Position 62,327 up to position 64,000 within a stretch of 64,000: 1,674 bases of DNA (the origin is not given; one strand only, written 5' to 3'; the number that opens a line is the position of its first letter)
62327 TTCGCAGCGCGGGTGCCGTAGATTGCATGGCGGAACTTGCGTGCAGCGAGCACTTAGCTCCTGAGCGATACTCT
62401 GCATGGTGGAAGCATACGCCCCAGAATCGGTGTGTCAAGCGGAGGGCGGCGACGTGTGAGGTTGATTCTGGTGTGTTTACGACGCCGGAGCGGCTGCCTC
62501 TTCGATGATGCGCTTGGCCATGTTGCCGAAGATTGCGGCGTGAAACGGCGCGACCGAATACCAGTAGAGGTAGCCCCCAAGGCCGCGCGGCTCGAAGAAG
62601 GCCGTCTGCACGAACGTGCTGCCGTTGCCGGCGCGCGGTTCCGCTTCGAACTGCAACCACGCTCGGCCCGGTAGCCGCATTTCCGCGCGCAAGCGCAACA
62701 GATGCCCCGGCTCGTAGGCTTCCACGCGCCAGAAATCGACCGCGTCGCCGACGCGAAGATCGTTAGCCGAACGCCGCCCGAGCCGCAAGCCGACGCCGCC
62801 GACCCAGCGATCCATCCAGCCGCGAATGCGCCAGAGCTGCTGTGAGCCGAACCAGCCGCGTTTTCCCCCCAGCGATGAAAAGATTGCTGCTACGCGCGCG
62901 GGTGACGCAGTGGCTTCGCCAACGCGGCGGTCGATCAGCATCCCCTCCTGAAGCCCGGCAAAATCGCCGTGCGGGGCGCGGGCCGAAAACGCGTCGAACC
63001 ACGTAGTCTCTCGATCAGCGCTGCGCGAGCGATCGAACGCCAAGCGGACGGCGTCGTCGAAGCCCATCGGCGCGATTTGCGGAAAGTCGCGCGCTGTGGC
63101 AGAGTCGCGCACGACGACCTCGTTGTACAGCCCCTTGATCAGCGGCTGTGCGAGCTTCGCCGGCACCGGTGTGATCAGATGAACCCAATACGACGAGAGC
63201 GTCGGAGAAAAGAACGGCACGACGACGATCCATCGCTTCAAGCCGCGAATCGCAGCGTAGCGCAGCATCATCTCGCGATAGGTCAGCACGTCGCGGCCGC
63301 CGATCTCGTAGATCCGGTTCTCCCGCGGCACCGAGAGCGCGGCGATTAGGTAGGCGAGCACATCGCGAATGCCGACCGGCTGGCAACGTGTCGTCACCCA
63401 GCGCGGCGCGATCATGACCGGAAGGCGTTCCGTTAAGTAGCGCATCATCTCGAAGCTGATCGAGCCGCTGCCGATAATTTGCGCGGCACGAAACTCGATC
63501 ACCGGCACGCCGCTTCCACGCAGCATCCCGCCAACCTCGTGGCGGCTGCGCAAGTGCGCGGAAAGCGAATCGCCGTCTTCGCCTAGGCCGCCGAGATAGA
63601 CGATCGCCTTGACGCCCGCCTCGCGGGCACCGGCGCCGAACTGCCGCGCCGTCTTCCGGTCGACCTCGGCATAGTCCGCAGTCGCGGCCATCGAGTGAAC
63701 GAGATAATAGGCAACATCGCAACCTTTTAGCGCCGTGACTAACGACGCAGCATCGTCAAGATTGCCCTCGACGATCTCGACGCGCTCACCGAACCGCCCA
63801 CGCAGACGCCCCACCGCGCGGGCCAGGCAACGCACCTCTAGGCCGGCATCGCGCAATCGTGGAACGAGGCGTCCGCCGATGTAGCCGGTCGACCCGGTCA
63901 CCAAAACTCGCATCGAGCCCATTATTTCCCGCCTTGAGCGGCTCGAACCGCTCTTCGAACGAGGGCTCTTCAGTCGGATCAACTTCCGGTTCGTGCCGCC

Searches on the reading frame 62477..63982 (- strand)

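Call 10: search_protein_families(library=pfam, proteins=[window:62477-63982:-], max_evalue=0.001)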
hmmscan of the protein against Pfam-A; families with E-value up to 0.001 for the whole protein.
window:62477-63982:- (501 aa): 5 families
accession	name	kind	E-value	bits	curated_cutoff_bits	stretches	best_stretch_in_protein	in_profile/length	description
PF11066.14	DUF2867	-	8.1e-32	110.9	27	1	349-488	7-142/142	Protein of unknown function (DUF2867)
PF13460.12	NAD_binding_10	-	7.9e-13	49.1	27.2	1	30-137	1-103/184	NAD(P)H-binding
PF05368.20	NmrA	-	2.9e-12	47.2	27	1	25-160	4-140/298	NmrA-like family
PF01370.27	Epimerase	-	2.5e-09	37.4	20.9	1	26-131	1-114/240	NAD dependent epimerase/dehydratase family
PF01073.25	3Beta_HSD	-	0.00091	18.8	22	0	27-131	1-115/280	3-beta hydroxysteroid dehydrogenase/isomerase family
